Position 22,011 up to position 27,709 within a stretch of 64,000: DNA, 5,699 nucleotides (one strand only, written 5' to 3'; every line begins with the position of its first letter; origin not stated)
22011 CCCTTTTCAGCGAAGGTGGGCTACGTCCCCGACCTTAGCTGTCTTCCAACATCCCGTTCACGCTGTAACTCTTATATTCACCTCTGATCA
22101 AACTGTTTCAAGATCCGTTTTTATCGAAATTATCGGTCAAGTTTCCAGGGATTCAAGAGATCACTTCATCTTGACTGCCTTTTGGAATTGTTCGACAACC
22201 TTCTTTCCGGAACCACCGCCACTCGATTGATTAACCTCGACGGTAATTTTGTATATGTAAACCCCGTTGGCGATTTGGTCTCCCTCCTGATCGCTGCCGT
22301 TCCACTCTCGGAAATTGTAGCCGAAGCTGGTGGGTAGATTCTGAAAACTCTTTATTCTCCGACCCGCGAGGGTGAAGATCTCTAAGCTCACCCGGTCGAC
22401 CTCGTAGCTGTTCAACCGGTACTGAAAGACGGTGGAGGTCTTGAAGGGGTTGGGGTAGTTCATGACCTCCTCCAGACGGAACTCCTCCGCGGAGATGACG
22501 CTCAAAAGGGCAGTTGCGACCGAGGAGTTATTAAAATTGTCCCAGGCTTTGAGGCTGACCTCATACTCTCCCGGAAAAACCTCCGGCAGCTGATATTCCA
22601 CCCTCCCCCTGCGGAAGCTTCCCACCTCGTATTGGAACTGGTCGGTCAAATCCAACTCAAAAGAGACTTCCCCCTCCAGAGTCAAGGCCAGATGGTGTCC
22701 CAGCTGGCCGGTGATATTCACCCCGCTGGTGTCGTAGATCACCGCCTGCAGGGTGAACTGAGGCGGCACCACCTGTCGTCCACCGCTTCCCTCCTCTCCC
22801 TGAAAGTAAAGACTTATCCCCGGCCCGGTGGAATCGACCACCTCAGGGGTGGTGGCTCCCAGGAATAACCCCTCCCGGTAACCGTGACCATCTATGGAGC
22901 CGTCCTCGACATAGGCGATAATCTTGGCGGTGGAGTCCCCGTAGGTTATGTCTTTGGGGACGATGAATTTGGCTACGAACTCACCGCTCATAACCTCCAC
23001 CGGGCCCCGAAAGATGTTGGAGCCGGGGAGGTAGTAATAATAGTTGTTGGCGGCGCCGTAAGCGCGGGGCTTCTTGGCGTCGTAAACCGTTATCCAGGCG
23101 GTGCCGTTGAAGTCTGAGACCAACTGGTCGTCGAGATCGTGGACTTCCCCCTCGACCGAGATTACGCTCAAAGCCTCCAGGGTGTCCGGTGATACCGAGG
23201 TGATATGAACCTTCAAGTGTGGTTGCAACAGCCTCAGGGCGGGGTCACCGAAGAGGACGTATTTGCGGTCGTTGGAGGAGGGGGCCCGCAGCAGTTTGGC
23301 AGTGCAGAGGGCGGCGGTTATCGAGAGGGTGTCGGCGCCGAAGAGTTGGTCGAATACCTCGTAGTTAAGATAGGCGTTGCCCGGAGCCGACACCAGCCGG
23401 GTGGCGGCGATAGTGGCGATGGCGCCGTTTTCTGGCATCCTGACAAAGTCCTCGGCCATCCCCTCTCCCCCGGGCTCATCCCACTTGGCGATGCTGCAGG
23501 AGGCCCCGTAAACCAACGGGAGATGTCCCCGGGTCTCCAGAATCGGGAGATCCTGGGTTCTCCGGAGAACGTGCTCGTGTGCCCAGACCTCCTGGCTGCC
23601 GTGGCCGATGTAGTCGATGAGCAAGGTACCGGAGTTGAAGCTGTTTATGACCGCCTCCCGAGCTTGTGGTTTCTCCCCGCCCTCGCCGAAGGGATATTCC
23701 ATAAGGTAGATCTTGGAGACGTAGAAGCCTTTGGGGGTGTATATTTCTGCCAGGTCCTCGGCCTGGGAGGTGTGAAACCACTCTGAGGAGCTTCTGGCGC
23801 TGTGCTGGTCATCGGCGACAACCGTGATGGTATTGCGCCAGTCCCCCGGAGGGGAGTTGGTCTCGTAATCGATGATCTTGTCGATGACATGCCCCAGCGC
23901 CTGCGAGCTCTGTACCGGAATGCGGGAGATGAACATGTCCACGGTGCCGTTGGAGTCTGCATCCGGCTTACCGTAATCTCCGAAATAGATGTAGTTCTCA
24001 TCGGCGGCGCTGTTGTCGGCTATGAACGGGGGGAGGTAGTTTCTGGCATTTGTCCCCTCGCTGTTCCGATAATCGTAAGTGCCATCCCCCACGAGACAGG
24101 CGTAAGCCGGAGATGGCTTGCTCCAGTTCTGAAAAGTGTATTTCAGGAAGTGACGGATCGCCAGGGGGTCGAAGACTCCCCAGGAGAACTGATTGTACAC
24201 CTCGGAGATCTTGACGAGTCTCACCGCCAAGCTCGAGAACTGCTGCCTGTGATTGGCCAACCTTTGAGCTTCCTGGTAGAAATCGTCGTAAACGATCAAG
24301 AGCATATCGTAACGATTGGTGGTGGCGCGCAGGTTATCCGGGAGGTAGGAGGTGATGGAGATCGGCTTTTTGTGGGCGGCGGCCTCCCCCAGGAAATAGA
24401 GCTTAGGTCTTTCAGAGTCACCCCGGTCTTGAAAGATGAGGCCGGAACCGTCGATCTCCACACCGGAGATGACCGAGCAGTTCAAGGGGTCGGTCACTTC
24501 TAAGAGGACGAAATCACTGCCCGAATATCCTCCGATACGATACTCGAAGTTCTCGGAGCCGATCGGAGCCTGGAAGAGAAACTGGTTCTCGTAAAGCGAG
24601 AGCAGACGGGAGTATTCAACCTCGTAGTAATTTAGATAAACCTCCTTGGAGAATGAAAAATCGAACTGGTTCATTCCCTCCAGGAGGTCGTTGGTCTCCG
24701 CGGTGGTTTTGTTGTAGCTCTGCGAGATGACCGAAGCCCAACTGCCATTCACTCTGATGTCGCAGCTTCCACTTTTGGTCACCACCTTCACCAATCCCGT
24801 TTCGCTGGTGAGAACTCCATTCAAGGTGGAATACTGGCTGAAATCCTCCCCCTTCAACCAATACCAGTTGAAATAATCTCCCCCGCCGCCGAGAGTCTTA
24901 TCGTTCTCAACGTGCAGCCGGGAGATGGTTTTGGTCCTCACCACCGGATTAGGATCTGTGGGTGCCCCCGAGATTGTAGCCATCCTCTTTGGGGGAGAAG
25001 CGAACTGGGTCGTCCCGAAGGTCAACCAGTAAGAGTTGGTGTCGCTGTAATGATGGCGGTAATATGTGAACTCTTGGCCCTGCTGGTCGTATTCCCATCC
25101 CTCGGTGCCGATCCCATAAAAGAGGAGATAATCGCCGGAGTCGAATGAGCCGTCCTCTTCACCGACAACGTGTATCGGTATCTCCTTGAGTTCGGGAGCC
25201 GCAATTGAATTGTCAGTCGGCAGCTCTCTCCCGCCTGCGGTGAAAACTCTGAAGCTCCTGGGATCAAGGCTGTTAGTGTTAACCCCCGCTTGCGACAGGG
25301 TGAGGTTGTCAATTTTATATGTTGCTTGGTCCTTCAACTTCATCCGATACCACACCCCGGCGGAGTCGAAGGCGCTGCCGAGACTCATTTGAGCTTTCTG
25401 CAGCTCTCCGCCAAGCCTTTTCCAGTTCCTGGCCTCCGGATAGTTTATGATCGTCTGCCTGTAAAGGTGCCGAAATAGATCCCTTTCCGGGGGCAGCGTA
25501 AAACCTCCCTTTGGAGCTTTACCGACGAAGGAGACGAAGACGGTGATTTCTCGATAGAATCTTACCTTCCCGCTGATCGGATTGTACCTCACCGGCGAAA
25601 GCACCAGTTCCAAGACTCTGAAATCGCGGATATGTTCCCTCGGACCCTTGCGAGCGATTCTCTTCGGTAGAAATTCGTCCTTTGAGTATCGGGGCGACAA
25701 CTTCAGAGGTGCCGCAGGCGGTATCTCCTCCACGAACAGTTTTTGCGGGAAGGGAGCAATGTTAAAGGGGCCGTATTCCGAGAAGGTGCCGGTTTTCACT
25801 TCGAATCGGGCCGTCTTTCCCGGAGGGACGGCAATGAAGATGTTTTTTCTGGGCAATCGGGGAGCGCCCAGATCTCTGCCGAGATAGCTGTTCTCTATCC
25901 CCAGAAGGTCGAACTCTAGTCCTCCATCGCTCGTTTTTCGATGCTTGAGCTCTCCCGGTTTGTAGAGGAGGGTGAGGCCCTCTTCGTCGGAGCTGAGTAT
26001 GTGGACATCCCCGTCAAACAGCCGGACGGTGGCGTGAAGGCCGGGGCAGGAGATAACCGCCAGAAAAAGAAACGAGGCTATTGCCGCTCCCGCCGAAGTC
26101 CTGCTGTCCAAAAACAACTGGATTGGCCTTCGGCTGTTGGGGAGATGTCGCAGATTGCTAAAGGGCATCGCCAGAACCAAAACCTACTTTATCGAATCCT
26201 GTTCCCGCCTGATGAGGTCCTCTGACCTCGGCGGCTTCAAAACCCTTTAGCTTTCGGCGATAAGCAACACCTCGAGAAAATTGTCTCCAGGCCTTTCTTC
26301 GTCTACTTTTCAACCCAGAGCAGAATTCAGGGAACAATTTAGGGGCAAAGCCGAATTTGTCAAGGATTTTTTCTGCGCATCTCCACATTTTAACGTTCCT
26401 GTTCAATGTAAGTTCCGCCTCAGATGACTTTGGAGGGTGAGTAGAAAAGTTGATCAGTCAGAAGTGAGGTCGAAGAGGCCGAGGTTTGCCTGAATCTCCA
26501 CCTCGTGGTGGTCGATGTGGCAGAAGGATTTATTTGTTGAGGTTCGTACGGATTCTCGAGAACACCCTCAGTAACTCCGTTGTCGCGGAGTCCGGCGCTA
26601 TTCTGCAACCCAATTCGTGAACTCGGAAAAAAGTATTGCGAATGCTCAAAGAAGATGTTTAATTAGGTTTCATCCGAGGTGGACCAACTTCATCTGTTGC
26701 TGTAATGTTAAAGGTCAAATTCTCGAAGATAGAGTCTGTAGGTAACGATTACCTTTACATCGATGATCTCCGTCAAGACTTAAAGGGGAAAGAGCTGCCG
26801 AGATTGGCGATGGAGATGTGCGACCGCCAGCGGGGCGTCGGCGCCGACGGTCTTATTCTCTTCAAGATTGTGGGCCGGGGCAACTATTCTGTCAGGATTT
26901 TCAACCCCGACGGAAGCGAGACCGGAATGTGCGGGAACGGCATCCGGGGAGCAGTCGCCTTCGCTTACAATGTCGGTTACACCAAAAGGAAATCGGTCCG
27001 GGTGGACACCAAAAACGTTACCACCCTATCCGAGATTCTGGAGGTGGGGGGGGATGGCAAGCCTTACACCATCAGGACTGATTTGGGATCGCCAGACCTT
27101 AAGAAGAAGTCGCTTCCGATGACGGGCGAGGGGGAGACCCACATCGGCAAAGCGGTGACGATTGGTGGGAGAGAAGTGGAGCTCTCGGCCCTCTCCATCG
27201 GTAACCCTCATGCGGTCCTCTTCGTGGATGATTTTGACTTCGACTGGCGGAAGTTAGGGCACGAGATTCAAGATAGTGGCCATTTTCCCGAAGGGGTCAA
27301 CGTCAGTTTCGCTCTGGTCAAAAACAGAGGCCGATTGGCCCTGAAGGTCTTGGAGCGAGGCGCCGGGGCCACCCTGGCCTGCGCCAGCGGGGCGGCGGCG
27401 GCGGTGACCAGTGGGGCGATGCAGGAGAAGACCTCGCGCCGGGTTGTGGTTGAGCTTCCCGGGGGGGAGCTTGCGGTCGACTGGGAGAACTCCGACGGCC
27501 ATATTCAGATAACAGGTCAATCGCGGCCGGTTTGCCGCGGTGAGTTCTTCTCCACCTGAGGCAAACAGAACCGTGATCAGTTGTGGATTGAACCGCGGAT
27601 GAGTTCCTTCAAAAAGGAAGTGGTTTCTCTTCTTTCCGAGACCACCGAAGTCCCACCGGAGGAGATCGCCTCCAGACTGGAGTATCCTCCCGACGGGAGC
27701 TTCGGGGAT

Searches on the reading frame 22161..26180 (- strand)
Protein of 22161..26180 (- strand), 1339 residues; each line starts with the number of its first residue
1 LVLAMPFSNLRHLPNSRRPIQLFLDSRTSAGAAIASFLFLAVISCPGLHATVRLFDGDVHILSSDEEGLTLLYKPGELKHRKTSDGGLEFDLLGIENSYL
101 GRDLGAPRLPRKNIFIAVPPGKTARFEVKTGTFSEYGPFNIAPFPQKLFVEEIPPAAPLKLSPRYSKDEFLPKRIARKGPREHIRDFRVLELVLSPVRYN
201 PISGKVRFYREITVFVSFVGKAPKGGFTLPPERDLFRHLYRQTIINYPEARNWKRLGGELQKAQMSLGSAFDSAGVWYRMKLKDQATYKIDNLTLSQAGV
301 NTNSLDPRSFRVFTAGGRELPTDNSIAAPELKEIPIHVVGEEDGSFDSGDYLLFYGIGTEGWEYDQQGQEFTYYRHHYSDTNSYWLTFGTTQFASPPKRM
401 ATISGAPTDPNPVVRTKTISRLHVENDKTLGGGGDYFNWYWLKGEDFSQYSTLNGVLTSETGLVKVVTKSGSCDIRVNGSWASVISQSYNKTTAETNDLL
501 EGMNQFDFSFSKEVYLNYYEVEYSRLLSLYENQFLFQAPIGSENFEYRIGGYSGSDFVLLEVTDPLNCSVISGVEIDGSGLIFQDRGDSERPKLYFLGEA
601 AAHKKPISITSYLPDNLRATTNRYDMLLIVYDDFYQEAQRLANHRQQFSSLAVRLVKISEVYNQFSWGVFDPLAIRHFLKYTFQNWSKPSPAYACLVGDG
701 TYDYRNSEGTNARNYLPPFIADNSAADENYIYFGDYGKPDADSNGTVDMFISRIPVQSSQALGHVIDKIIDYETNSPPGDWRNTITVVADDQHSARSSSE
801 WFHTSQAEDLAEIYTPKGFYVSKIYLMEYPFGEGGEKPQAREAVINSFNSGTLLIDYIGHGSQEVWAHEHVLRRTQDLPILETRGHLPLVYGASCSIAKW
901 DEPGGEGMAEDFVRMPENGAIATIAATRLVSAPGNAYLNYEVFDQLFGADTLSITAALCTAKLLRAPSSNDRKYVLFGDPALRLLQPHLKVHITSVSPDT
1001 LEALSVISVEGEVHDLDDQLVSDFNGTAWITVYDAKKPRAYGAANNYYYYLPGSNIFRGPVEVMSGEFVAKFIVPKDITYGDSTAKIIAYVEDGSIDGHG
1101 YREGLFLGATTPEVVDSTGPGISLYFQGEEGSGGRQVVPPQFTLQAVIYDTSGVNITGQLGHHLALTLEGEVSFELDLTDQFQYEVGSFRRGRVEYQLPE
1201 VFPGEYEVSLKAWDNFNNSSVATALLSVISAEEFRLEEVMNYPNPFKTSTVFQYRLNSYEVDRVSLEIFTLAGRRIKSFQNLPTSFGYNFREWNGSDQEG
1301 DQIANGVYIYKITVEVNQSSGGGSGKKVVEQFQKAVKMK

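Call 3: search_protein_families(library=pfam, proteins=[window:22161-26180:-], max_evalue=1)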
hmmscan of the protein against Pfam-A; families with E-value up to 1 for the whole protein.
window:22161-26180:- (1339 aa): 5 families
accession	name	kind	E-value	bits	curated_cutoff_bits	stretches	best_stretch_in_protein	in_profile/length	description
PF01364.23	Peptidase_C25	-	3.4e-80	270.5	23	1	626-984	1-374/374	Peptidase family C25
PF08126.16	Propeptide_C25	-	9.6e-26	90.6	22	1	56-248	8-198/205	Propeptide_C25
PF13860.13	FlgD_ig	-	0.00011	22.5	27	1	1255-1314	17-75/79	FlgD Ig-like domain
PF13585.12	CHU_C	-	0.0094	16.5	27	1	1260-1316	25-74/86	CHU_C Type IX secretion signal domain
PF18962.6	Por_Secre_tail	-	0.05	14.3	27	1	1242-1317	2-67/75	Secretion system C-terminal sorting domain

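Call 4: search_protein_families(library=ncbifam, proteins=[window:22161-26180:-], max_evalue=1)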
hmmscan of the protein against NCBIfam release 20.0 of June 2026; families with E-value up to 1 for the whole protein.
window:22161-26180:- (1339 aa): 7 families
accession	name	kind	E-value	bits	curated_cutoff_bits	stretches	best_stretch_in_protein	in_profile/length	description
NF033707.1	T9SS_sortase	equivalog_domain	1.1e-219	731.9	420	1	274-1319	4-1082/1095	type IX secretion system sortase PorU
NF052324.1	PorU_rel_Nterm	equivalog_domain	1.1e-48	166.1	450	2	512-987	291-768/879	putative type IX secretion system sortase PorU2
TIGR04183.1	Por_Secre_tail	domain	3.1e-06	27.1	23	1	1242-1317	2-62/72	T9SS type A sorting domain-containing protein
NF052323.1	T9SSA_dep_M6i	equivalog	1.5e-05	23.2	600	1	1226-1319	945-1031/1043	T9SS-dependent M6-like inactivated metalloprotease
NF038113.1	T9SSA_dep_M36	equivalog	0.00014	20.2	885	1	1216-1315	771-858/869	T9SS-dependent M36 family metallopeptidase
NF005176.1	PRK06655.1-1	equivalog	0.0071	16.3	230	1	1248-1318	84-153/197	flagellar hook assembly protein FlgD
NF009452.0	PRK12812.1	equivalog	0.05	12.8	258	1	1263-1314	153-206/289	flagellar basal body rod modification protein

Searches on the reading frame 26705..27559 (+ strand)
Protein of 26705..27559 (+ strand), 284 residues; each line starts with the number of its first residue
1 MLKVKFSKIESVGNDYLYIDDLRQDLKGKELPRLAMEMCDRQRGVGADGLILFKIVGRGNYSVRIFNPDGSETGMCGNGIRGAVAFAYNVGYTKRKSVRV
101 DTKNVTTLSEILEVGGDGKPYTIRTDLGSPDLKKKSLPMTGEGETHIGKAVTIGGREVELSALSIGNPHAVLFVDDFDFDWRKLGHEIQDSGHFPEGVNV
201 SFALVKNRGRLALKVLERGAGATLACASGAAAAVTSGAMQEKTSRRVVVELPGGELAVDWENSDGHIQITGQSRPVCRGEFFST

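Call 27: search_protein_families(library=ncbifam, proteins=[window:26705-27559:+], max_evalue=0.00001)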
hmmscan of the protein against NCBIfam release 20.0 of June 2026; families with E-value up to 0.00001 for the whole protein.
window:26705-27559:+ (284 aa): 2 families
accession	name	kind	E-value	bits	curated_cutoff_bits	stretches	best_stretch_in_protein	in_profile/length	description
TIGR00652.1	DapF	equivalog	1.5e-68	231.2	114.65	1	5-281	2-268/270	diaminopimelate epimerase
NF038284.1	bifunc_DapF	exception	1.8e-15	57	350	2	159-234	137-215/254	bifunctional diaminopimelate epimerase/glutamate racemase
